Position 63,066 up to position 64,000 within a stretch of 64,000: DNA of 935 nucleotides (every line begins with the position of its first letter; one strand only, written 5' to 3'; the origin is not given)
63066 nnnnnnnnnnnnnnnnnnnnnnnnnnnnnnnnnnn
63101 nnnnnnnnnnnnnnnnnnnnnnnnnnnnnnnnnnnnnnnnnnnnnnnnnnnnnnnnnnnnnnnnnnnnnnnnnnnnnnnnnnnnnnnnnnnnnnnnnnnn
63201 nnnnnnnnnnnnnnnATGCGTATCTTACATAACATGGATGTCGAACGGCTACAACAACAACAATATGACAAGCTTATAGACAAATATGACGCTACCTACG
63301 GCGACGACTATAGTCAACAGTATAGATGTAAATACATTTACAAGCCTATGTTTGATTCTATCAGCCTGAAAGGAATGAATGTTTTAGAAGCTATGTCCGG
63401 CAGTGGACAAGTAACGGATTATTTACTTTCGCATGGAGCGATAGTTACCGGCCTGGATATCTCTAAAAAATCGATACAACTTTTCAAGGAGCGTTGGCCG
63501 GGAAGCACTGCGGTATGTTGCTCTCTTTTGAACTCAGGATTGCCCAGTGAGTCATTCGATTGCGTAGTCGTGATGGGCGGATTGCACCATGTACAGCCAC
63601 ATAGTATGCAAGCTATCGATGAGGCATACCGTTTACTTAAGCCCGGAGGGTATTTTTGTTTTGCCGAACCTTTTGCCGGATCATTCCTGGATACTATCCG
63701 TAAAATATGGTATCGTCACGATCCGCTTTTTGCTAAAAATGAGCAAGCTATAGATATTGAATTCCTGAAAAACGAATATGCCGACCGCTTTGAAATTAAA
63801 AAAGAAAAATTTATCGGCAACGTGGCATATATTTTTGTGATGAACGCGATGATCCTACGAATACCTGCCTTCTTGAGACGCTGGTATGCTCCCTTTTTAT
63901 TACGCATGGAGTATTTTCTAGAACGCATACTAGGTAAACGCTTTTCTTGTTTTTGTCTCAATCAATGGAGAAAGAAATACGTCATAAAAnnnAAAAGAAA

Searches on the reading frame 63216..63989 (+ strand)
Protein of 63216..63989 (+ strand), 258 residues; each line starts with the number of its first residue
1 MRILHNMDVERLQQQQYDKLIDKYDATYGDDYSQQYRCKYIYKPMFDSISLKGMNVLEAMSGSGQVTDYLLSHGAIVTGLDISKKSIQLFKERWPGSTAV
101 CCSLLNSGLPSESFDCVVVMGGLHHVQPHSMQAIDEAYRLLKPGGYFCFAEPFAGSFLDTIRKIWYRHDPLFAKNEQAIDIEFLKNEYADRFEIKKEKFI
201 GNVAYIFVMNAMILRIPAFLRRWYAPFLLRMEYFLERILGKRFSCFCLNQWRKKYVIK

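Call 11: search_protein_families(library=pfam, proteins=[window:63216-63989:+], max_evalue=0.0001)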
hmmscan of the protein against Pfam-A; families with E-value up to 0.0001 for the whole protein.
window:63216-63989:+ (258 aa): 6 families
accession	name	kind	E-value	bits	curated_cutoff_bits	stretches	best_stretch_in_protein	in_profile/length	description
PF08241.18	Methyltransf_11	-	3.1e-19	69.8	21.2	1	60-149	4-95/95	Methyltransferase domain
PF13649.12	Methyltransf_25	-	1.2e-16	61.6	27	1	56-145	1-97/97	Methyltransferase domain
PF08242.18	Methyltransf_12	-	1.5e-11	45.3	30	1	58-147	2-98/98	Methyltransferase domain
PF13489.12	Methyltransf_23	-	1e-10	42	27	1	42-167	13-135/164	Methyltransferase domain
PF13847.12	Methyltransf_31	-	4.4e-08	33.4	27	1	52-153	3-113/145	Methyltransferase domain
PF01209.24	Ubie_methyltran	-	3.1e-05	23.9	20.1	1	42-149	37-151/233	ubiE/COQ5 methyltransferase family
